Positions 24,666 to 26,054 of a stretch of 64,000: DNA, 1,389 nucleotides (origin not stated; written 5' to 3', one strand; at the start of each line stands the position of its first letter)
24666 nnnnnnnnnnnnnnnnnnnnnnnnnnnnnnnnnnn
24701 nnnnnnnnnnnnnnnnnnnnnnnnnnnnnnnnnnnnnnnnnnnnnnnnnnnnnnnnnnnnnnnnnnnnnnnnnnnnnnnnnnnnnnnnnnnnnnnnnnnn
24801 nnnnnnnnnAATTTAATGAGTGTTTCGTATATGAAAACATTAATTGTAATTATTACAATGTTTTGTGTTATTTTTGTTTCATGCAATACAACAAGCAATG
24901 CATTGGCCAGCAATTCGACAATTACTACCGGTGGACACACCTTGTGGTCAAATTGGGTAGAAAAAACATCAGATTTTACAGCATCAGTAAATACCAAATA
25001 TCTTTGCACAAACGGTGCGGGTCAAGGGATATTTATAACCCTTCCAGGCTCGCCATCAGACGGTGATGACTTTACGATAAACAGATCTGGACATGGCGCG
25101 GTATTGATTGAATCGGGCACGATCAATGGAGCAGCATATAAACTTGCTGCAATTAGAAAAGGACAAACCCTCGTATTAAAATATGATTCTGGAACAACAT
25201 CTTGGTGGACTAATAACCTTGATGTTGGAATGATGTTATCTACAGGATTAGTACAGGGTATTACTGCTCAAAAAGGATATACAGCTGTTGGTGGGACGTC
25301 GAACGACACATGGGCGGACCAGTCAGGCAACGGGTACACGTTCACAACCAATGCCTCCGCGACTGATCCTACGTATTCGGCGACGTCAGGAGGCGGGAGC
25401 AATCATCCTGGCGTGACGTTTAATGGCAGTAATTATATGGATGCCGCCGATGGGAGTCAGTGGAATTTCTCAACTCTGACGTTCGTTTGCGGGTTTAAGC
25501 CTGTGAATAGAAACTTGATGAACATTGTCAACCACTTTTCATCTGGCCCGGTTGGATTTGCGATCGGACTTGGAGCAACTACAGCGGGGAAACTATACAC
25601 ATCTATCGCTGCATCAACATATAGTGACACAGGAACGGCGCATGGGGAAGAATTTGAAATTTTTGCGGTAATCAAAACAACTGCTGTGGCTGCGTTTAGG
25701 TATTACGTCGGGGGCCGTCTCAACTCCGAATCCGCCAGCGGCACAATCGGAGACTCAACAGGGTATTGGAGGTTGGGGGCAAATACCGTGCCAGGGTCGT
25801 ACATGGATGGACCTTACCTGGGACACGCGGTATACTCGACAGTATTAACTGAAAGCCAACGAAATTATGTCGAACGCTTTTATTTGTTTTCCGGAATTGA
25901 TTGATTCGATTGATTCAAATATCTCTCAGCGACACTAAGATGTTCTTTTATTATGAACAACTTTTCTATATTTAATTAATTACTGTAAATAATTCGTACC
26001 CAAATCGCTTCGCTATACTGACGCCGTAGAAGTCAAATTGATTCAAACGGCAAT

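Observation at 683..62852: Window-wide 16-bp quasi-palindrome GYGCAAT(TG/CA)ATTGCRC, about every 3-4 kb: candidate binding-site system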

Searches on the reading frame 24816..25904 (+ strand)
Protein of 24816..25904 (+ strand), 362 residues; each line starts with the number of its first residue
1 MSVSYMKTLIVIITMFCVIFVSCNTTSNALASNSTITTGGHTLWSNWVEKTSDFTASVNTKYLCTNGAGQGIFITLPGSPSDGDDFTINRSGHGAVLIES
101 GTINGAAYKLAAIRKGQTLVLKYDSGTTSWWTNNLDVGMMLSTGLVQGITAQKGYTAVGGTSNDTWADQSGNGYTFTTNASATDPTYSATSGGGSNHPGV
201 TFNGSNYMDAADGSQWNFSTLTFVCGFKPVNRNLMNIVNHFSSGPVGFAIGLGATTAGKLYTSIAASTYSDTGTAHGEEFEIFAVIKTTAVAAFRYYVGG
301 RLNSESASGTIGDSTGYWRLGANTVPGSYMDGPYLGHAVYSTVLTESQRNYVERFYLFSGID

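Call 9: search_protein_families(library=phrogs, proteins=[window:24816-25904:+])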
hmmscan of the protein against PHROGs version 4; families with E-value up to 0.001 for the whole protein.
window:24816-25904:+ (362 aa): 1 family
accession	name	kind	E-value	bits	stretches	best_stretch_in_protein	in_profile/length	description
phrog_10356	-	head and packaging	3.1e-06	26.6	1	164-354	406-616/852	virion structural protein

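Call 10: search_protein_families(library=pfam, proteins=[window:24816-25904:+])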
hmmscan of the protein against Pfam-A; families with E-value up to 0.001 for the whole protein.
window:24816-25904:+ (362 aa): 0 families
